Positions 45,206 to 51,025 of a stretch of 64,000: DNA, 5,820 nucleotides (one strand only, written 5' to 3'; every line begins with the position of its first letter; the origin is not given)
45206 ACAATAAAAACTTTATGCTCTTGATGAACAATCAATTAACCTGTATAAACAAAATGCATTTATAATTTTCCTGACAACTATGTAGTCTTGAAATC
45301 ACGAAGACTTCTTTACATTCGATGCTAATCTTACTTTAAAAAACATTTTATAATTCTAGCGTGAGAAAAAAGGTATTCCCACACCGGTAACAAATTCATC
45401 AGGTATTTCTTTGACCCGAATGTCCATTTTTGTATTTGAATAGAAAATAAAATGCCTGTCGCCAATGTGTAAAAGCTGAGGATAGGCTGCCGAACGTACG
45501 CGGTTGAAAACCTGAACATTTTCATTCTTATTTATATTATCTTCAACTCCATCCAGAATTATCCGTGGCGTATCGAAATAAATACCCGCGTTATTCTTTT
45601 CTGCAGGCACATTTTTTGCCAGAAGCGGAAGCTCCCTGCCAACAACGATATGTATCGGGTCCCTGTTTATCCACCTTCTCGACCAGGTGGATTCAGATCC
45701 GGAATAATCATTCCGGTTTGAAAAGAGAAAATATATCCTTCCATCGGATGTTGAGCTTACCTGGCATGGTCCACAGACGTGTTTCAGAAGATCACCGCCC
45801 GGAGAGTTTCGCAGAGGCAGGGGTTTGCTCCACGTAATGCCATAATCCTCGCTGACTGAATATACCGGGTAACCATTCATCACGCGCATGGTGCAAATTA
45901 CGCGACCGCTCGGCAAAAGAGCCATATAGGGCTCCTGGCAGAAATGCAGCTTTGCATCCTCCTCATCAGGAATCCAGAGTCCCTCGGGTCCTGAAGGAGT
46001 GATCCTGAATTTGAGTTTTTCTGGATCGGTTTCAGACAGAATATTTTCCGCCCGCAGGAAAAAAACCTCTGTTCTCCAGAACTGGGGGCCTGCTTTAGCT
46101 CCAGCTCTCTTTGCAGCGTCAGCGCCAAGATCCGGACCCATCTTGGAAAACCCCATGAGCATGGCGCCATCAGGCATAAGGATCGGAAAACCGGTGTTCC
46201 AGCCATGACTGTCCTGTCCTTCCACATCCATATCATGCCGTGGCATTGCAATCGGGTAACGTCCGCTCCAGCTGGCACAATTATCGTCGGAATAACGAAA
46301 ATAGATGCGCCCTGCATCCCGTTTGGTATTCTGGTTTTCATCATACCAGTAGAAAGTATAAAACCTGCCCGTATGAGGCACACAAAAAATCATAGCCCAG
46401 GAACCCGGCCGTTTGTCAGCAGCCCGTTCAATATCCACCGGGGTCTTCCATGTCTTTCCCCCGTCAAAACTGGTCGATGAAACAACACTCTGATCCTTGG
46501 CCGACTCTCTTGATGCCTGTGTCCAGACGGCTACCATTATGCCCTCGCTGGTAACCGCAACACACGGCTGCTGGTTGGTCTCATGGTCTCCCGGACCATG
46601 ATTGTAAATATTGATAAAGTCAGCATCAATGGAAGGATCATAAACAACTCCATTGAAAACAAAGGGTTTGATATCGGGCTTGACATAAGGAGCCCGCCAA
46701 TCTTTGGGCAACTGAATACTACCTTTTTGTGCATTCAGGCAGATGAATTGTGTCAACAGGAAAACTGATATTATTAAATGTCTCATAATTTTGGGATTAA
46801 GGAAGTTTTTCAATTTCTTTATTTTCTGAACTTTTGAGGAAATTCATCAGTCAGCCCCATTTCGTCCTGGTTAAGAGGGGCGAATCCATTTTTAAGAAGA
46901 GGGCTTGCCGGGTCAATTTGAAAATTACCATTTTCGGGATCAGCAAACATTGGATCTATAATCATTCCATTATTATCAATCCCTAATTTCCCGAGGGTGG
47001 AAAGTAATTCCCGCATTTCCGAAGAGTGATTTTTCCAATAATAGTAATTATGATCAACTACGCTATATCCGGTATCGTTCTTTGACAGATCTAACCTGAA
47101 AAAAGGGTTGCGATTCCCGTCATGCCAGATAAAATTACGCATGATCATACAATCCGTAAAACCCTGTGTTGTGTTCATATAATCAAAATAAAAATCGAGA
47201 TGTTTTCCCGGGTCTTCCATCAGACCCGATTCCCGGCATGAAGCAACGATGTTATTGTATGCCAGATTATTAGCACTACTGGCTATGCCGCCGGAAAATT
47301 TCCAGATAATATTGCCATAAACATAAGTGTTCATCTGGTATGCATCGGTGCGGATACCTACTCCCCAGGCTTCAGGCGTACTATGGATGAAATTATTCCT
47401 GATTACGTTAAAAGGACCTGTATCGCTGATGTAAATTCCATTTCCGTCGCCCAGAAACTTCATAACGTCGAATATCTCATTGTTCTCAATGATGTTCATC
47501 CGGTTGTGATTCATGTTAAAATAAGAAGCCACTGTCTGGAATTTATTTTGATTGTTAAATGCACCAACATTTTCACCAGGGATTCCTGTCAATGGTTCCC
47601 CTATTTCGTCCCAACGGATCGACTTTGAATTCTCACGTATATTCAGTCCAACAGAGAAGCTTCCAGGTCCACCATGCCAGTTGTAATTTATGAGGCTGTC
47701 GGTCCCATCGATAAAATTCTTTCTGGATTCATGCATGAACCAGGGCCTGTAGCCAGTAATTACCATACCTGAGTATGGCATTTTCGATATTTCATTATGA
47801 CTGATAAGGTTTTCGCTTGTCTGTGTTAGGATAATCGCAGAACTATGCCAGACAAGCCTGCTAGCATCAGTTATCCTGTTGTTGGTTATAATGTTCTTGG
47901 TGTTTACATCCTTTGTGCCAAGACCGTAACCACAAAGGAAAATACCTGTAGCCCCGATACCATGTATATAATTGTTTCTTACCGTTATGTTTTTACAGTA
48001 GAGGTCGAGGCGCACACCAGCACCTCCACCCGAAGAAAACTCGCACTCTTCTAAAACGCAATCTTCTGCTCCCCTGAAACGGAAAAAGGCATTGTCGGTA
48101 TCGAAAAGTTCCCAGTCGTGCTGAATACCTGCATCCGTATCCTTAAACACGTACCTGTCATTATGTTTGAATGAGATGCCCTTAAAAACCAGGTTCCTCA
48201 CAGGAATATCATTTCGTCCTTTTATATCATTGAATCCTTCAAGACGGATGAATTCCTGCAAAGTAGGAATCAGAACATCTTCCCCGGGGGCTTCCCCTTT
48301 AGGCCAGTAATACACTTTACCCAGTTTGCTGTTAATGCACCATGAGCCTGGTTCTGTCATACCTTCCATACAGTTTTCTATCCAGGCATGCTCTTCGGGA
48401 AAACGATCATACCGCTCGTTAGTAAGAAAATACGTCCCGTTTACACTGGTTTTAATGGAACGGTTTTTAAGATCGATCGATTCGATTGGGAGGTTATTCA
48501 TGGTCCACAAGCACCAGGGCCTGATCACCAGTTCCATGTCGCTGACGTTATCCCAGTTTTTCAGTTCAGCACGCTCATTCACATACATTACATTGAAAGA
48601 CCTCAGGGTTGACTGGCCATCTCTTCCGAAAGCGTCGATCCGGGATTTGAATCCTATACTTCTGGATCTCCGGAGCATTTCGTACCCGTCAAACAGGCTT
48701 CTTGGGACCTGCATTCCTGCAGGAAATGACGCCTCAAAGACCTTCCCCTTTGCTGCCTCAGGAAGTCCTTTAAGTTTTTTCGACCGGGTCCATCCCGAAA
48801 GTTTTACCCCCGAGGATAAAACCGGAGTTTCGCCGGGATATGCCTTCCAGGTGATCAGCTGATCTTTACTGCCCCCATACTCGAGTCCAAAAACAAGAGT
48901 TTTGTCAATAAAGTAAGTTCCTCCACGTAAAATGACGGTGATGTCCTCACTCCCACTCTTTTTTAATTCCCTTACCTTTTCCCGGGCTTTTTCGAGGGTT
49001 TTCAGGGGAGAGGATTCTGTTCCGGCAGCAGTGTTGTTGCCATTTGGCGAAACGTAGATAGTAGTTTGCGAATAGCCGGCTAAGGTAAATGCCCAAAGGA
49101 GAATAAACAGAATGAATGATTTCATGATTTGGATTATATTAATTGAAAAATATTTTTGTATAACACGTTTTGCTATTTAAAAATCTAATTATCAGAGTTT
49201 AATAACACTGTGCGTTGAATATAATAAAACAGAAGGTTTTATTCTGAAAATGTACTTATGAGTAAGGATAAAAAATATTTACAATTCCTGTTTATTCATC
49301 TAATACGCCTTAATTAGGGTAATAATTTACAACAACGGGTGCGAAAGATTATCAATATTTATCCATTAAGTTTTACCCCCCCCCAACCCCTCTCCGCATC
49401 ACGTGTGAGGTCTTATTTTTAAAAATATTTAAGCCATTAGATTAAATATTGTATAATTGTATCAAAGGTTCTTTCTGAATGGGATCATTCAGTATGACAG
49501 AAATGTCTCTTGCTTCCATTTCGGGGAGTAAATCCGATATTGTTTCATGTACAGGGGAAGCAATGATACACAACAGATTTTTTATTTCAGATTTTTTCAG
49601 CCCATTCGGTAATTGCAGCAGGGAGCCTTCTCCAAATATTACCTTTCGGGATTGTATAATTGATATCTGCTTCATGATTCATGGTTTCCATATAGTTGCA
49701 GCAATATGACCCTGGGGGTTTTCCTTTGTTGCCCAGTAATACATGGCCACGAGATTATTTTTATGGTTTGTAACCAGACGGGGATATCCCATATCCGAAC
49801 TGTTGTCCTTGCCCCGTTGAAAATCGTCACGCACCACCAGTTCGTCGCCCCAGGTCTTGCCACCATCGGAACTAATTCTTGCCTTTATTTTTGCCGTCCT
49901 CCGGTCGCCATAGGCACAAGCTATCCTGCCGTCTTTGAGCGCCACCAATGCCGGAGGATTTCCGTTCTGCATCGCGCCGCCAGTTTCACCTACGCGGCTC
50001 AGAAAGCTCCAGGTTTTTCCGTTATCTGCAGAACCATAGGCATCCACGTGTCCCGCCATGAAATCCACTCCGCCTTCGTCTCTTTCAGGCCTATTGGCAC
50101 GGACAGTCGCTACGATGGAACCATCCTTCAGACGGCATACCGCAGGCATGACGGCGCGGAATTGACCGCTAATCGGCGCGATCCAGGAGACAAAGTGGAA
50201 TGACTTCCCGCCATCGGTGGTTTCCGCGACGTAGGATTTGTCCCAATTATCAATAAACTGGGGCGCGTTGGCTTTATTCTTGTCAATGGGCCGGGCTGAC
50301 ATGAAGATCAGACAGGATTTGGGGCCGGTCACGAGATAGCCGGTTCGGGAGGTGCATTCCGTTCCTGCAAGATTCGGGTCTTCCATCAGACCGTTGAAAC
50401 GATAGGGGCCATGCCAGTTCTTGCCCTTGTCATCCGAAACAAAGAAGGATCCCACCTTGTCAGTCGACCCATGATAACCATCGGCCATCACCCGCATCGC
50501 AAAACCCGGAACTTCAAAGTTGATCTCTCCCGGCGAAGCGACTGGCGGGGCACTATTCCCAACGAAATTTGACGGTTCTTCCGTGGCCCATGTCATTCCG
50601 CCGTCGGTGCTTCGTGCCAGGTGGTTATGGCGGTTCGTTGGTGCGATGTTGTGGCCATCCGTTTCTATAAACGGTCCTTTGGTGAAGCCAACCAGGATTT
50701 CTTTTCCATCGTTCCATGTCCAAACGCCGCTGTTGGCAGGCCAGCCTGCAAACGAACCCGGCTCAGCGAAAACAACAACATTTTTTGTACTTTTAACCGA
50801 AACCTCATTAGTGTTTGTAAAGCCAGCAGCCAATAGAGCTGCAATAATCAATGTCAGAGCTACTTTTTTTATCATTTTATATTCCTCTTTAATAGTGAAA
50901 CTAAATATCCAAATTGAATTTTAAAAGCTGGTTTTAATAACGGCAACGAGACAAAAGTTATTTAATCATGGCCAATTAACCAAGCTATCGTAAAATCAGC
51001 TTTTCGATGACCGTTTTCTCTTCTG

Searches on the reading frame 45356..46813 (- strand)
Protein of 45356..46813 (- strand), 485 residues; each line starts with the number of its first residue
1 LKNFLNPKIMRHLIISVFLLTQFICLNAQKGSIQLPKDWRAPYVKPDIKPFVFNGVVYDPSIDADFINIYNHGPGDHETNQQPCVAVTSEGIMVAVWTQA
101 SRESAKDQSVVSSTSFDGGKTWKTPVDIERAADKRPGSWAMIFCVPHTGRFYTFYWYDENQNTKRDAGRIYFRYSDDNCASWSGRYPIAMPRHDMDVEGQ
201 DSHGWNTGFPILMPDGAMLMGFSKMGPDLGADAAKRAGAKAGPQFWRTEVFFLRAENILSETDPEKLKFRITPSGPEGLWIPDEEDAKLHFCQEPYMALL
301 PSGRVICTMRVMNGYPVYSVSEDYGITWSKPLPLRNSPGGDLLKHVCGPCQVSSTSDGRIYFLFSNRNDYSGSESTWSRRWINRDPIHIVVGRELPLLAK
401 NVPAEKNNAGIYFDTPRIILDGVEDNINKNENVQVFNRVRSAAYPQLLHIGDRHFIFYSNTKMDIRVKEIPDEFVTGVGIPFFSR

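Call 11: search_protein_families(library=pfam, proteins=[window:45356-46813:-], max_evalue=0.0001)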
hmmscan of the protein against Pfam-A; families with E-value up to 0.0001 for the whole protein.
window:45356-46813:- (485 aa): 1 family
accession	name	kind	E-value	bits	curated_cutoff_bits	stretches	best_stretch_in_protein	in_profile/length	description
PF13088.12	BNR_2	-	5.3e-14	52.7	31.4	1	93-334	3-204/277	BNR repeat-like domain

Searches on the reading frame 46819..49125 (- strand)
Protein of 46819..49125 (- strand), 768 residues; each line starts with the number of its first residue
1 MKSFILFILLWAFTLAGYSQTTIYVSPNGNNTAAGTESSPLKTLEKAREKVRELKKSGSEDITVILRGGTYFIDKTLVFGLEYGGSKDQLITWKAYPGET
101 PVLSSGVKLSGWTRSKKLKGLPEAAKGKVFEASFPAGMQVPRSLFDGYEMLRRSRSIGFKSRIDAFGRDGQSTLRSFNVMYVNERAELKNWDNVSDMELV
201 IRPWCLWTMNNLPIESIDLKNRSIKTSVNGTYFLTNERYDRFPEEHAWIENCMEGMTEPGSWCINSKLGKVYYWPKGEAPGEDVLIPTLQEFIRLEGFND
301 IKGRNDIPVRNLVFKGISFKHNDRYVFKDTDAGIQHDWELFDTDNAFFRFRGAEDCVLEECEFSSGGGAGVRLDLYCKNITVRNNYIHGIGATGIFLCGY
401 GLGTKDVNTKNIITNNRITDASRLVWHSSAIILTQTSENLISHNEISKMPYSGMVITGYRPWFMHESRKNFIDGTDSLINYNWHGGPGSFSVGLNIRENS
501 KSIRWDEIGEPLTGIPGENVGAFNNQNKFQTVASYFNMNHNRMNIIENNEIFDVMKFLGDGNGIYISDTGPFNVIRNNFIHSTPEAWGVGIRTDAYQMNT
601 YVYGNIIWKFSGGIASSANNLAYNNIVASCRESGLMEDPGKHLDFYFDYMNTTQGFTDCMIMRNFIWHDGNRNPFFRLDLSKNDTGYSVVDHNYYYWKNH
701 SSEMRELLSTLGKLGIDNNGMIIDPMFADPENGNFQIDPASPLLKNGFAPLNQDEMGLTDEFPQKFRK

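Call 11: search_protein_families(library=pfam, proteins=[window:46819-49125:-], max_evalue=0.0001)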
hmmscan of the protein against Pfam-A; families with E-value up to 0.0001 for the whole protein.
window:46819-49125:- (768 aa): 3 families
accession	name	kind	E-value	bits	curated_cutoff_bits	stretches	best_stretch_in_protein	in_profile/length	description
PF13229.12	Beta_helix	-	5.5e-16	59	25.9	2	323-397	68-120/158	Right handed beta helix region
PF17161.10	DUF5123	-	9.2e-05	24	35.1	1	645-745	18-106/113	Domain of unknown function (DUF5123)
PF07602.17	DUF1565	-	9.2e-05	22.3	20.3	0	375-446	129-200/257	Protein of unknown function (DUF1565)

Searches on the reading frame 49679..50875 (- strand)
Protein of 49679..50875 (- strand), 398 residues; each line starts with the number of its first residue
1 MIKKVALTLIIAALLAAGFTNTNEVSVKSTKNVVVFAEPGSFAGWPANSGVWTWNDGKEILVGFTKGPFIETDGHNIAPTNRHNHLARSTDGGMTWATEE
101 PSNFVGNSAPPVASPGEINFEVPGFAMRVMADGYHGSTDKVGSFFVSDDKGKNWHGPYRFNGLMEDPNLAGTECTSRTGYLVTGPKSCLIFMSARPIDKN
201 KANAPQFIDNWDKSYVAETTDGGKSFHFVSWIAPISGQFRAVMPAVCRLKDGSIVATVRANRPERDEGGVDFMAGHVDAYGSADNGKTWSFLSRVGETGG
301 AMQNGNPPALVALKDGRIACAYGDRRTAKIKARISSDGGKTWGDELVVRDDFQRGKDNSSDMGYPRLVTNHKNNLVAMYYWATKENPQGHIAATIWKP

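Call 11: search_protein_families(library=pfam, proteins=[window:49679-50875:-], max_evalue=0.0001)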
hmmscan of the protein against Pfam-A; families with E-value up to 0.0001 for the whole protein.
window:49679-50875:- (398 aa): 3 families
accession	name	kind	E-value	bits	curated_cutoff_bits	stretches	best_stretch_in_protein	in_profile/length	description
PF13088.12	BNR_2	-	1.5e-10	41.4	31.4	1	145-371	85-271/277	BNR repeat-like domain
PF02012.26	BNR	-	5.1e-10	38.3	27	0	88-97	2-11/12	BNR/Asp-box repeat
PF24316.1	Tli3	-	3.2e-05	24.7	27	0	319-355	76-108/129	T6SS Tli3 immunity protein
